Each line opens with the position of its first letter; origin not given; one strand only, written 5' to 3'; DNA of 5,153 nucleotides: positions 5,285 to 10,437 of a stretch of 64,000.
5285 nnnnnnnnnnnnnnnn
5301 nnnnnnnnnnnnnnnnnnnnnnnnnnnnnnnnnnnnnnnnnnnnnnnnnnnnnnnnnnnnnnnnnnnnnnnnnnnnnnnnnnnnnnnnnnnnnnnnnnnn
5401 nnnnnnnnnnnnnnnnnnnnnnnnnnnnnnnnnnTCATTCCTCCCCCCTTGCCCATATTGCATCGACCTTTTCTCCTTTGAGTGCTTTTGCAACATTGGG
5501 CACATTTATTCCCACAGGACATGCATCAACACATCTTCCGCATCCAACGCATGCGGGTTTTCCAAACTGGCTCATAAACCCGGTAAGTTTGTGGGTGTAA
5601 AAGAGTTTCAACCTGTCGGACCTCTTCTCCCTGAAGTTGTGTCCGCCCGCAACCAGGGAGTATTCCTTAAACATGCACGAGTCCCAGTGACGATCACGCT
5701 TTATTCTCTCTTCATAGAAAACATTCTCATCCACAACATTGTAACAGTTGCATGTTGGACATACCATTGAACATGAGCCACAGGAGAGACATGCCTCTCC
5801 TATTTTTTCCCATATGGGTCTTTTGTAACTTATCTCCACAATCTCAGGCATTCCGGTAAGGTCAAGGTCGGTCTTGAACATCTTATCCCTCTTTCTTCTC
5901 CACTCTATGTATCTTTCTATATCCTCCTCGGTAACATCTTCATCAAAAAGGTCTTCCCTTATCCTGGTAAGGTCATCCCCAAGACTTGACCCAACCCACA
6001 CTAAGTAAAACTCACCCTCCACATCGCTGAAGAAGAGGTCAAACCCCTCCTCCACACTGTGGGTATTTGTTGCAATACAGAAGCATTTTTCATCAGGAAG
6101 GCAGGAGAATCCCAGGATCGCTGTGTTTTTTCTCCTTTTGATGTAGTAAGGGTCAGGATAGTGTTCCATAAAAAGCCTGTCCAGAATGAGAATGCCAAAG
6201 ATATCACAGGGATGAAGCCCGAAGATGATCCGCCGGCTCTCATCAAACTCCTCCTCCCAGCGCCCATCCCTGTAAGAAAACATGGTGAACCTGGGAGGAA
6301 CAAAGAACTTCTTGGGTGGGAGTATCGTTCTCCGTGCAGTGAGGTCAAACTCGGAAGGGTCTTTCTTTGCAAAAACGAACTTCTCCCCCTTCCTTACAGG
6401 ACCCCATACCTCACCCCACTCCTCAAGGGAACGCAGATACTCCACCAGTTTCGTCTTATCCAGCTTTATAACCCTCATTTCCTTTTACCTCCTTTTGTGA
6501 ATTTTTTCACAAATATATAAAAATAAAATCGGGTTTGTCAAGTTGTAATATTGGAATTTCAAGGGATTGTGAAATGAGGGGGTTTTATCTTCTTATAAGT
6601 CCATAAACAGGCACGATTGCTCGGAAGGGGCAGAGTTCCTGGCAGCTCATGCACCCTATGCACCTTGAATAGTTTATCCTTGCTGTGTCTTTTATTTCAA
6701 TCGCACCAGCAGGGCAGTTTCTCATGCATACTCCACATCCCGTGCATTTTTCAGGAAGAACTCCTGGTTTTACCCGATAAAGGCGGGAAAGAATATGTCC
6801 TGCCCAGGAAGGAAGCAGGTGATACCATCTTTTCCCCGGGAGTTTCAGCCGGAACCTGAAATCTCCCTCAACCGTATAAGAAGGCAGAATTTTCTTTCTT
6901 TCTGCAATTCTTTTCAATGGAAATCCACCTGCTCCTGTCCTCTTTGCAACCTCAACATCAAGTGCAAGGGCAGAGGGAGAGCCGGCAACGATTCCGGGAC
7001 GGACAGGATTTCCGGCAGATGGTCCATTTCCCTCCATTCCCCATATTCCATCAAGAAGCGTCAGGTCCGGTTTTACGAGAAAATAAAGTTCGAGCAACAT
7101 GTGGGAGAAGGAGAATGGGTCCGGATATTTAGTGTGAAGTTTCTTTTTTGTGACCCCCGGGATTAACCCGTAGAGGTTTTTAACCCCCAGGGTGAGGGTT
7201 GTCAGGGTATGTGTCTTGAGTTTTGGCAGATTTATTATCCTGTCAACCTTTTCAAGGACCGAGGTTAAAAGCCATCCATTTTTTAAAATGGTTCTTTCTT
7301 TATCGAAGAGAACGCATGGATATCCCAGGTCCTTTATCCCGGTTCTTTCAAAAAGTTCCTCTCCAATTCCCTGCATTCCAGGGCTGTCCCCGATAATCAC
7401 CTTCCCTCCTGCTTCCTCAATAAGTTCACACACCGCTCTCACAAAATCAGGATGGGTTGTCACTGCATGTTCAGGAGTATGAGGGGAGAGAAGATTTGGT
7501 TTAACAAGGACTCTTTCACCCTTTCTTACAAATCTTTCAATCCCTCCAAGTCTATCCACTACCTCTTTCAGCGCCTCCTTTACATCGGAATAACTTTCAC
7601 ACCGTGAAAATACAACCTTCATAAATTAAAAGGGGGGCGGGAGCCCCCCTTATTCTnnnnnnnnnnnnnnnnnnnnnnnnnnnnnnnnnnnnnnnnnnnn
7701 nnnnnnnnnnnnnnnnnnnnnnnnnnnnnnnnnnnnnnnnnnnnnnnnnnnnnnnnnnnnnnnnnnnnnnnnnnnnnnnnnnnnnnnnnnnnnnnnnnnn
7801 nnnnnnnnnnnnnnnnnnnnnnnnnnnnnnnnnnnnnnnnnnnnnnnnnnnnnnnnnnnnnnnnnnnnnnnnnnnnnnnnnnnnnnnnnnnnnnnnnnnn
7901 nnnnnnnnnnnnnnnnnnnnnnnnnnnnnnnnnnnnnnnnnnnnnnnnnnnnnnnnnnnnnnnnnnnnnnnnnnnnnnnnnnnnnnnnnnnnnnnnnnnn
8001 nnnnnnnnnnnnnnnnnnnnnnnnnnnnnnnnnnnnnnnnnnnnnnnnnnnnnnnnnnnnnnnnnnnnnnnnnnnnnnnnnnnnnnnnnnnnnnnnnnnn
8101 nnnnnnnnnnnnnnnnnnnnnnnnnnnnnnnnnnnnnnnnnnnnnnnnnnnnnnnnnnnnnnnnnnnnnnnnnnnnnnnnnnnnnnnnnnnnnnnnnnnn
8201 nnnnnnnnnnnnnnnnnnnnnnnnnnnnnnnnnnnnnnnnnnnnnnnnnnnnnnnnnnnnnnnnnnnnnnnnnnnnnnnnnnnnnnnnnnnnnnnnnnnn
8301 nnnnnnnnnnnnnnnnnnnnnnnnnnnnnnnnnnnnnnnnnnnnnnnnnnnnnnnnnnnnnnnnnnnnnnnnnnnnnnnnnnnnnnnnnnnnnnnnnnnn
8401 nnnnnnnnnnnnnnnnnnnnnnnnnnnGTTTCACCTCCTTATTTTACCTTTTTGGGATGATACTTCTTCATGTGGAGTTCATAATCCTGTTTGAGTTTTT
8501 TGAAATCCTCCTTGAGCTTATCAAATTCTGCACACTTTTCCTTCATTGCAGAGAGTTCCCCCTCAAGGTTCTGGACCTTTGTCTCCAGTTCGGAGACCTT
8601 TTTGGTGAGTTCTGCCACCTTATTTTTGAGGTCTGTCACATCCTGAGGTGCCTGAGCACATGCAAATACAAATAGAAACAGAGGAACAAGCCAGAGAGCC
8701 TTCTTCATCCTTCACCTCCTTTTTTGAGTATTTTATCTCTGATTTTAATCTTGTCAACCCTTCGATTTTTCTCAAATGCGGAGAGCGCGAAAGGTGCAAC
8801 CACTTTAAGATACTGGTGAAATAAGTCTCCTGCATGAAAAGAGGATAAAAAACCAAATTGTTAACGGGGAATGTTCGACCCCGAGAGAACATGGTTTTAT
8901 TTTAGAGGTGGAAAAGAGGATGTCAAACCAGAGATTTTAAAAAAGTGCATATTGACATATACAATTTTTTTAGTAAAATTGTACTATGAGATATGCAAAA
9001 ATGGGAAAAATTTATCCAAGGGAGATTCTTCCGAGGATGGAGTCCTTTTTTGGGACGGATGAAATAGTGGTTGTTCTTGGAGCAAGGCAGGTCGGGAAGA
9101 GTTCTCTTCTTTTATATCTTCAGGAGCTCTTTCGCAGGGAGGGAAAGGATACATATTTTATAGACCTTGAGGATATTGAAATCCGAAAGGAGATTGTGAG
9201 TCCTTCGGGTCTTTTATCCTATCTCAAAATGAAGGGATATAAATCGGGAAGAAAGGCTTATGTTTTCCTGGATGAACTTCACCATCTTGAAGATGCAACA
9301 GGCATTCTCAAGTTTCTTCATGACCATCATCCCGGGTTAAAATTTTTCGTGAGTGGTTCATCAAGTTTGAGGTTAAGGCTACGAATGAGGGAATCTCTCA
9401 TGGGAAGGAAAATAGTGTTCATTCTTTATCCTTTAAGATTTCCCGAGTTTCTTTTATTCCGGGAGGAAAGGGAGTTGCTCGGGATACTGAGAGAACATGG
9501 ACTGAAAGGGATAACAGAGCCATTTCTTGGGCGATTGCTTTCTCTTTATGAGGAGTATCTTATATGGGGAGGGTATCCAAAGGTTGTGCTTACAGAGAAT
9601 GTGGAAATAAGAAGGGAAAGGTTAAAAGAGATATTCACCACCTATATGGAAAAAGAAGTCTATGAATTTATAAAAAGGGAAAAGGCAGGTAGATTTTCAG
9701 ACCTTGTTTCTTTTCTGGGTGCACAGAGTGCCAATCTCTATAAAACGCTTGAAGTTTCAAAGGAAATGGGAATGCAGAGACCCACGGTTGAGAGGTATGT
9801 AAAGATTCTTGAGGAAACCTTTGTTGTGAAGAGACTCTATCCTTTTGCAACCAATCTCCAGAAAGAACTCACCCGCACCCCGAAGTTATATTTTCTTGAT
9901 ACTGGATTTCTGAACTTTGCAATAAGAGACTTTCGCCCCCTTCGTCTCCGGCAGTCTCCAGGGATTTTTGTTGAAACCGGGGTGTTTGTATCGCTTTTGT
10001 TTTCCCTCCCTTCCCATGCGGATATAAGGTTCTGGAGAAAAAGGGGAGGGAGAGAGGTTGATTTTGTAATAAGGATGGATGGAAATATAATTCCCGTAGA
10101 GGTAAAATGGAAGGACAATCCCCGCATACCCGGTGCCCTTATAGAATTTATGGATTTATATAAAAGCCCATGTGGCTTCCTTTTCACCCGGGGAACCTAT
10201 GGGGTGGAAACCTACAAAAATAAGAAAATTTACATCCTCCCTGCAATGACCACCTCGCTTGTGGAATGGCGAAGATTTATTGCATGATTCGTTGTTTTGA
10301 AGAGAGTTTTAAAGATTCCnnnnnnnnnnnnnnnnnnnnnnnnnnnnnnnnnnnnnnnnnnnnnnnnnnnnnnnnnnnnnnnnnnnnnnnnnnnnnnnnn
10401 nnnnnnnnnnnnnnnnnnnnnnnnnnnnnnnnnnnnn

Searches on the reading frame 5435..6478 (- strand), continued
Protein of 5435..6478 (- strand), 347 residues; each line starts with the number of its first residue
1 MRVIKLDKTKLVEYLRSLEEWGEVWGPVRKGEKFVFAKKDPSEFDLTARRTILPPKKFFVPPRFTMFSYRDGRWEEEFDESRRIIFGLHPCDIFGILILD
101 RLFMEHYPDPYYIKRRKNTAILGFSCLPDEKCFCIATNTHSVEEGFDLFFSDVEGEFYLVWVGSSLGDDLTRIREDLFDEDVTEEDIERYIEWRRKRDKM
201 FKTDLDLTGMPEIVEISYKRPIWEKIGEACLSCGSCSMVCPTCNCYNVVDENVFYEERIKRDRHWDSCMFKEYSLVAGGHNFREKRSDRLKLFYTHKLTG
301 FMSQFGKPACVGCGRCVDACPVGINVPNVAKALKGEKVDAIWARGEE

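Call 50: search_protein_families(library=pfam, proteins=[L035:3459-5468:+, L035:5523-5906:+, L062:205-567:+, L062:474-2906:+, L062:2950-4212:+, L062:4216-5223:+, L062:5375-5953:+, L073:6001-6996:+, L042:6001-7014:+], max_evalue=0.00001)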
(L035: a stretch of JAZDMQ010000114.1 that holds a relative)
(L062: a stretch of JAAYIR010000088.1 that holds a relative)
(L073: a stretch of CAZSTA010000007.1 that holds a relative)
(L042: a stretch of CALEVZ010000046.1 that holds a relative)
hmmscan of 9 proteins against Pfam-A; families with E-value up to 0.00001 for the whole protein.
L035:3459-5468:+ (669 aa): 7 families
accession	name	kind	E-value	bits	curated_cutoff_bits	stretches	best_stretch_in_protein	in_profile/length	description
PF02906.19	Fe_hyd_lg_C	-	1.2e-53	182.8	22.1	1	73-299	2-245/245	Iron only hydrogenase large subunit, C-terminal domain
PF02518.31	HATPase_c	-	6.6e-28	97.8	26.4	1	550-656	2-108/111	Histidine kinase-, DNA gyrase B-, and HSP90-like ATPase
PF00512.31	HisKA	-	3.5e-14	53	26.9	1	443-504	3-63/66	His Kinase A (phospho-acceptor) domain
PF04060.18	FeS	-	1e-08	35.2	23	1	377-406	4-33/33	Putative Fe-S cluster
PF13237.11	Fer4_10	-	2.7e-07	30.8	25.5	1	9-50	7-52/53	4Fe-4S dicluster domain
PF13187.11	Fer4_9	-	9.8e-07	29.1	27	1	10-54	1-51/52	4Fe-4S dicluster domain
PF12838.12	Fer4_7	-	2.4e-06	28.3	27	1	10-54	1-52/52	4Fe-4S dicluster domain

L035:5523-5906:+ (127 aa): 1 family
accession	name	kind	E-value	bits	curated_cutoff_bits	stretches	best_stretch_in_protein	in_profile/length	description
PF00072.30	Response_reg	-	1.1e-19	71.1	30.2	1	4-121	1-111/111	Response regulator receiver domain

L062:205-567:+ (120 aa): 1 family
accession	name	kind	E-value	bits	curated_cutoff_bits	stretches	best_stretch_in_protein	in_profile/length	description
PF01155.25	HypA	-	1.7e-13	51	28.9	1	1-110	1-111/112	Hydrogenase/urease nickel incorporation, metallochaperone, hypA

L062:474-2906:+ (810 aa): 5 families
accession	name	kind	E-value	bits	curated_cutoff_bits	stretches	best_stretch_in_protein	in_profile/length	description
PF22521.2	HypF_C_2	-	2e-78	263.9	27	1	547-797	1-241/241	Carbamoyltransferase, Kae1-like Domain, second subdomain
PF01300.24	Sua5_yciO_yrdC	-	4.8e-45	153.7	25.1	1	249-425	1-178/178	Telomere recombination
PF17788.7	HypF_C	-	6.8e-35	120.2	23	1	441-538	5-99/99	HypF Kae1-like domain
PF07503.17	zf-HYPF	-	4.6e-33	113.2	23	2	146-179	1-34/34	HypF finger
PF00708.24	Acylphosphatase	-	1.6e-18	67.2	22.5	1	45-120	2-77/85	Acylphosphatase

L062:2950-4212:+ (420 aa): 1 family
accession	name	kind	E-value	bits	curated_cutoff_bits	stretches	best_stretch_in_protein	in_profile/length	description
PF01924.21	HypD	-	4.9e-151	503.2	25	1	70-416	3-351/351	Hydrogenase formation hypA family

L062:4216-5223:+ (335 aa): 2 families
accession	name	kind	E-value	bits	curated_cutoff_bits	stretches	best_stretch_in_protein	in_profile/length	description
PF02769.27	AIRS_C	-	1.9e-25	90.3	23.1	1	160-313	1-155/156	AIR synthase related protein, C-terminal domain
PF00586.29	AIRS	-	1.9e-20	73.8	24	1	37-147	2-111/112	AIR synthase related protein, N-terminal domain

L062:5375-5953:+ (192 aa): 1 family
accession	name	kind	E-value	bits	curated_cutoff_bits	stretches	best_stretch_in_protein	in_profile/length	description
PF01814.28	Hemerythrin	-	2.3e-18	67.3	25.3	1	12-148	2-126/127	Hemerythrin HHE cation binding domain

L073:6001-6996:+ (332 aa): 9 families
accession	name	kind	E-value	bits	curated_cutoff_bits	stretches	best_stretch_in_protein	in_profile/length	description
PF17179.9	Fer4_22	-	9.1e-33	113.4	27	1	229-322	2-95/95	4Fe-4S dicluster domain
PF13183.11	Fer4_8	-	2.3e-09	38.1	27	0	273-322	18-68/68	4Fe-4S dicluster domain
PF12838.12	Fer4_7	-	1.7e-08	35.2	27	0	299-321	29-51/52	4Fe-4S dicluster domain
PF13187.11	Fer4_9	-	5.1e-08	33.3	27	0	297-321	34-50/52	4Fe-4S dicluster domain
PF13237.11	Fer4_10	-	9.5e-08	32.3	25.5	1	225-319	5-53/53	4Fe-4S dicluster domain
PF13534.11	Fer4_17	-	2.9e-06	28.2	22.2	0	215-240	32-57/61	4Fe-4S dicluster domain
PF12797.12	Fer4_2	-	3.6e-06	27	24.5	0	304-320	6-22/22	4Fe-4S binding domain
PF00037.32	Fer4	-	5e-06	26.5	21.1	0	225-241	4-20/24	4Fe-4S binding domain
PF13746.11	Fer4_18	-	8.8e-06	26.3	27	0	287-325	40-78/114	4Fe-4S dicluster domain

L042:6001-7014:+ (338 aa): 4 families
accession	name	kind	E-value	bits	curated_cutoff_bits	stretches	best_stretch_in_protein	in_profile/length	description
PF17179.9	Fer4_22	-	1.8e-31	109.3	27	1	232-326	1-95/95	4Fe-4S dicluster domain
PF13187.11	Fer4_9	-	9.3e-07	29.2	27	0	311-325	36-50/52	4Fe-4S dicluster domain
PF13534.11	Fer4_17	-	2.9e-06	28.1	22.2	0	223-244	36-57/61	4Fe-4S dicluster domain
PF13237.11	Fer4_10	-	8.1e-06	26.1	25.5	0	231-323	7-53/53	4Fe-4S dicluster domain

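Call 60: find_encoding_contigs(protein=P0004, flank=1500, max_places=1)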
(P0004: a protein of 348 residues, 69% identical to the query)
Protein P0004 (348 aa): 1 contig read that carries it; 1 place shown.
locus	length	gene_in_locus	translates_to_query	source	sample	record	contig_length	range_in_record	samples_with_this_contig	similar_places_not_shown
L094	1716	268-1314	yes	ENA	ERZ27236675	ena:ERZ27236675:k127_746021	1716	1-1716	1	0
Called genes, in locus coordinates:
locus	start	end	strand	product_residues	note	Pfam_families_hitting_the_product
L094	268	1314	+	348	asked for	PF13187:Fer4_9 (faint), PF13534:Fer4_17 (faint), PF00037:Fer4 (faint), PF12797:Fer4_2 (faint), PF13237:Fer4_10 (faint), PF17179:Fer4_22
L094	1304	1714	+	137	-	?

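Call 61: find_encoding_contigs(protein=P0006, flank=1500, max_places=1)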
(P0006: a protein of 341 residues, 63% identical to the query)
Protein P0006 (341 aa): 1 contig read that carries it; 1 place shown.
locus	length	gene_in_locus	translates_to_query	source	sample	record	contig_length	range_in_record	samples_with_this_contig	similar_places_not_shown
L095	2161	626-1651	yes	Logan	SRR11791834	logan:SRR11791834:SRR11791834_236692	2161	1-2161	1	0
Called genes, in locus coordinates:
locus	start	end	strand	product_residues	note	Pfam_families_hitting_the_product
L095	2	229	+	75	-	?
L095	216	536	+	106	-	PF02915:Rubrerythrin (weak)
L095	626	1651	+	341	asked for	PF13187:Fer4_9 (faint), PF13237:Fer4_10 (faint), PF00037:Fer4 (faint), PF12797:Fer4_2 (faint), PF17179:Fer4_22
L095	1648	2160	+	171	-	?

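Call 62: find_encoding_contigs(protein=P0019, flank=3000, max_places=1)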
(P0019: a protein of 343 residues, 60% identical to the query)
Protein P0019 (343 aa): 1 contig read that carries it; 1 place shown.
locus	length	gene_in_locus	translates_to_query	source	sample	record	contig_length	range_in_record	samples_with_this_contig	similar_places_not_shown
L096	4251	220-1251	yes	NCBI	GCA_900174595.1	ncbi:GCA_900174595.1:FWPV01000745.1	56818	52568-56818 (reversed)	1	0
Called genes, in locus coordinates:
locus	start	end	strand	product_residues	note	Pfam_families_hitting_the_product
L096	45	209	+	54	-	-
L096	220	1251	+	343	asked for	PF12838:Fer4_7 (faint), PF13187:Fer4_9 (faint), PF13534:Fer4_17 (faint), PF14697:Fer4_21 (faint), PF12797:Fer4_2 (faint), PF13237:Fer4_10 (faint), PF00037:Fer4 (faint), PF17179:Fer4_22, +1 more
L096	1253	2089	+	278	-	PF00970:FAD_binding_6 (weak), PF00175:NAD_binding_1, PF10418:DHODB_Fe-S_bind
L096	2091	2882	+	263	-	PF01058:Oxidored_q6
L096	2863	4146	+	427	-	PF00374:NiFeSe_Hases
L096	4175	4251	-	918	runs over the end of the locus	PF00082:Peptidase_S8, PF18962:Por_Secre_tail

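Call 63: find_encoding_contigs(protein=P0013, flank=3000, max_places=1)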
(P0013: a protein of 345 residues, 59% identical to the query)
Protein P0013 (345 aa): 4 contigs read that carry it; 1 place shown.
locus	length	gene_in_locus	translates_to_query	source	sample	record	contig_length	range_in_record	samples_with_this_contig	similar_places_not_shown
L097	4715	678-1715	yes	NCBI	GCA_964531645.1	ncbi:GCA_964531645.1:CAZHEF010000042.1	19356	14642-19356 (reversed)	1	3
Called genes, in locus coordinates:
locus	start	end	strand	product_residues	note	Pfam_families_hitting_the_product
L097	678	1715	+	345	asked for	PF12838:Fer4_7 (faint), PF13534:Fer4_17 (faint), PF13187:Fer4_9 (faint), PF13746:Fer4_18 (faint), PF00037:Fer4 (faint), PF12797:Fer4_2 (faint), PF13237:Fer4_10 (faint), PF17179:Fer4_22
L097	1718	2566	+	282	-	PF00970:FAD_binding_6, PF00175:NAD_binding_1, PF10418:DHODB_Fe-S_bind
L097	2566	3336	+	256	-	PF01058:Oxidored_q6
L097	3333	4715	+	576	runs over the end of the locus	PF00374:NiFeSe_Hases, PF01750:HycI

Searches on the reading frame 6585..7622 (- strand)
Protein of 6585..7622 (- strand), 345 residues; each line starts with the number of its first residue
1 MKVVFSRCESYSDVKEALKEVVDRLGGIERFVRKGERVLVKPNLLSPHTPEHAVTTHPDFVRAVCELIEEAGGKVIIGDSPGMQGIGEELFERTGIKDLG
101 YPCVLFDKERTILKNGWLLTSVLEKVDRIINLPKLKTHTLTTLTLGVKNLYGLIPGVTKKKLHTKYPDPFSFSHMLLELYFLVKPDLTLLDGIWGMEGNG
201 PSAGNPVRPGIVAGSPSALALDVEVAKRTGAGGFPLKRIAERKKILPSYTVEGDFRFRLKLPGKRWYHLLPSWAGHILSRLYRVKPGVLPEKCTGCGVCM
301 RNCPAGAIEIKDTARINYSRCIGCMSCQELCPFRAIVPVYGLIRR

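Call 7: search_protein_families(library=pfam, proteins=[window:6585-7622:-])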
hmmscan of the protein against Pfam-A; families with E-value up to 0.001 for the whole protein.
window:6585-7622:- (345 aa): 12 families
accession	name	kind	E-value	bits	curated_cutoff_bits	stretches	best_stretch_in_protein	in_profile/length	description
PF04015.17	DUF362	-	1.1e-47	163.1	24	1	38-225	1-198/200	Domain of unknown function (DUF362)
PF00037.32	Fer4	-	6.7e-15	54.6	21.1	2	315-336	2-23/24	4Fe-4S binding domain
PF12837.12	Fer4_6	-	1e-12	47.7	25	2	286-308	2-24/24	4Fe-4S binding domain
PF12797.12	Fer4_2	-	1.3e-09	37.8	24.5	2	316-333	5-22/22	4Fe-4S binding domain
PF12838.12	Fer4_7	-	1.8e-09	38.3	27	1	292-335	1-52/52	4Fe-4S dicluster domain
PF13237.11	Fer4_10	-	2.1e-09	37.6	25.5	1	289-332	5-53/53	4Fe-4S dicluster domain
PF13187.11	Fer4_9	-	5e-08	33.3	27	1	292-335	1-51/52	4Fe-4S dicluster domain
PF12800.12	Fer4_4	-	6.9e-07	29.5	24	0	290-306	1-17/17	4Fe-4S binding domain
PF14697.11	Fer4_21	-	5.2e-06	26.9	35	0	288-309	36-58/59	4Fe-4S dicluster domain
PF25160.1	LdpA_Fe-S-bd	-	8.2e-06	26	27.6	2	286-311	21-46/49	LdpA Fe-S cluster-binding domain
PF13484.11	Fer4_16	-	1.4e-05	26.2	30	0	292-322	1-30/66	4Fe-4S double cluster binding domain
PF12798.12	Fer4_3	-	3.9e-05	24.6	27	0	321-335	1-15/15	4Fe-4S binding domain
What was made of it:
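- Checked: The DUF362-ferredoxin gene (6585-7622, minus strand) lies directly upstream in the same direction (call 7).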

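Call 11: search_protein_families(library=ncbifam, proteins=[window:6585-7622:-])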
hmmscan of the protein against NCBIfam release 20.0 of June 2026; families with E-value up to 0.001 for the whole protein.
window:6585-7622:- (345 aa): 53 families (the best 25 are shown)
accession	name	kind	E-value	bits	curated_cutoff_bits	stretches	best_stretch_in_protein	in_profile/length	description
NF052623.1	Npun_F2552_fam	equivalog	3.7e-48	164.5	500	1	3-226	3-236/314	Npun_F2552 family protein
NF038196.1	ferrodoxin_EFR1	subfamily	3.9e-12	46.7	75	1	290-336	183-229/242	EFR1 family ferrodoxin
TIGR02700.1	flavo_MJ0208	hypoth_equivalog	4.1e-11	42.6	251.35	1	288-337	145-195/234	dihydromethanopterin reductase (acceptor)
TIGR02179.1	PorD_KorD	subfamily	1.8e-10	40.8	60.05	1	284-337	18-73/78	2-oxoacid:acceptor oxidoreductase, delta subunit, pyruvate/2-ketoisovalerate family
NF009053.0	PRK12387.1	subfamily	1.3e-09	38.1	204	1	280-337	27-91/180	formate hydrogenlyase complex iron-sulfur subunit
NF045874.1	Vhu_polyferre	exception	4.7e-09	35.4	600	1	286-337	123-175/381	F420-non-reducing hydrogenase associated-polyferredoxin VhuB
NF058577.1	FdxA_fam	equivalog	4.8e-09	36.3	65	1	290-335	6-52/52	4Fe-4S ferredoxin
NF040684.1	PorD_Arch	equivalog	7.6e-09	35.5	120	1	284-336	25-79/85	pyruvate synthase subunit PorD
NF006076.0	PRK08222.1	equivalog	8.1e-09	35.5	270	1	278-337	25-91/181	hydrogenase 4 subunit H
TIGR01971.1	NuoI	subfamily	3.3e-08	33.1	113.05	1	290-337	41-99/121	NADH-quinone oxidoreductase, chain I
NF043069.1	T4HPD_activ_SAM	equivalog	4.7e-08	32.7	425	1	290-335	50-96/299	trans-4-hydroxy-L-proline dehydratase activase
NF010369.0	PRK13795.1-4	equivalog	8.7e-08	30.8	1086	1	292-336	577-624/633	hypothetical protein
NF043039.1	HgcAB_like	equivalog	1.4e-07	31.5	285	1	284-336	293-349/350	HgcAB-like fusion protein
NF004541.0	PRK05888.2-2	equivalog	1.6e-07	31.3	217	1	281-337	51-112/168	NADH-quinone oxidoreductase subunit NuoI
NF006221.0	PRK08348.1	subfamily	2.5e-07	30.5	124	1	291-336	44-92/136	NADH-plastoquinone oxidoreductase subunit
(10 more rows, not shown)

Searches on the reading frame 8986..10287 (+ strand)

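Call 7: search_protein_families(library=pfam, proteins=[window:8986-10287:+])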
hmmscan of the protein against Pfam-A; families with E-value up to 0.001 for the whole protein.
window:8986-10287:+ (433 aa): 3 families
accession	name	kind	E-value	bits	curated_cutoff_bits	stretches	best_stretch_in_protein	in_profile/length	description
PF13635.12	DUF4143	-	5e-35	121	28.1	1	222-375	1-159/160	Domain of unknown function (DUF4143)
PF13173.12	AAA_14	-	3.5e-25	88.9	27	1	25-156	2-129/129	AAA domain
PF13401.12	AAA_22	-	0.00083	20.1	27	0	24-131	4-129/130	AAA domain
